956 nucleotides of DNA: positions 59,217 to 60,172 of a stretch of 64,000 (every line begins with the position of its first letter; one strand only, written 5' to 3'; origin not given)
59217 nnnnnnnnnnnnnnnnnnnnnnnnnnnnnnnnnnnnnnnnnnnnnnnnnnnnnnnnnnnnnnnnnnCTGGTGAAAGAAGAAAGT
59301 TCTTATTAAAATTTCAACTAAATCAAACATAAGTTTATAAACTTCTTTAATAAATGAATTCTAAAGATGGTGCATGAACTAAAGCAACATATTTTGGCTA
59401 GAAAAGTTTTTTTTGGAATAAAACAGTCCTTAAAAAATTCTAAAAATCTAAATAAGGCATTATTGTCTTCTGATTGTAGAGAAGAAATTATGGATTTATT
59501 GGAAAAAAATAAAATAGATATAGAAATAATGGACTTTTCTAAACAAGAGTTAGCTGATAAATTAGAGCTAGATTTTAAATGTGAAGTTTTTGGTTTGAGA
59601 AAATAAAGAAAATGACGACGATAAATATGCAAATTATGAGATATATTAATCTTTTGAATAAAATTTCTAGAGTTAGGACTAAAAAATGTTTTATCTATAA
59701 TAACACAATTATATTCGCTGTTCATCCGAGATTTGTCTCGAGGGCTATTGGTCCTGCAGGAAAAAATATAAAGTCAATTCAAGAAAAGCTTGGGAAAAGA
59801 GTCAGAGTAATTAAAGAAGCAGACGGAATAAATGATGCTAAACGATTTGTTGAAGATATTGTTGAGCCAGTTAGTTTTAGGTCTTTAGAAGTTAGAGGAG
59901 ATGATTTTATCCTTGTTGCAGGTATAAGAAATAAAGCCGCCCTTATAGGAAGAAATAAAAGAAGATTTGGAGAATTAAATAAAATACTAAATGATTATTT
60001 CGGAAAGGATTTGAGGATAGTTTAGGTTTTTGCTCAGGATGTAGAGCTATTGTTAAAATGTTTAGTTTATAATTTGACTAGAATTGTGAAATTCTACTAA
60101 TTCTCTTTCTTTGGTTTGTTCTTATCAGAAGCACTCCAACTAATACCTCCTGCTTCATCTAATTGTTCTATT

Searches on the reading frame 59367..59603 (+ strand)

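Call 3: search_protein_families(library=pfam, proteins=[window:59367-59603:+], max_evalue=10)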
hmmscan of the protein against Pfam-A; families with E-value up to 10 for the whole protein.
window:59367-59603:+ (79 aa): 2 families
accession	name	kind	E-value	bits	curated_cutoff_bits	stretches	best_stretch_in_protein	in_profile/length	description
PF03918.19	CcmH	-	0.076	12.7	25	1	20-60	44-80/143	Cytochrome C biogenesis protein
PF22177.2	PBP1_XylR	-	0.13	12.9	27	1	9-67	11-68/98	XylR N-terminal domain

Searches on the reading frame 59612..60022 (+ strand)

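Call 3: search_protein_families(library=pfam, proteins=[window:59612-60022:+], max_evalue=10)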
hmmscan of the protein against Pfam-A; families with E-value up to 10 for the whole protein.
window:59612-60022:+ (137 aa): 4 families
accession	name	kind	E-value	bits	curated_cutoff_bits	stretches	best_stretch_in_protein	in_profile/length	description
PF13184.12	KH_5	-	7e-07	29.7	27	1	31-91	3-66/69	NusA-like KH domain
PF00013.35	KH_1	-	1.5e-06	28.3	21.5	1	33-75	2-43/66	KH domain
PF07650.23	KH_2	-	6.8e-06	26.3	22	1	16-70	8-64/78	KH domain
PF22675.2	KH-I_KHDC4-BBP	-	0.0025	18.1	30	1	41-66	7-32/76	KHDC4/BBP-like, KH-domain type I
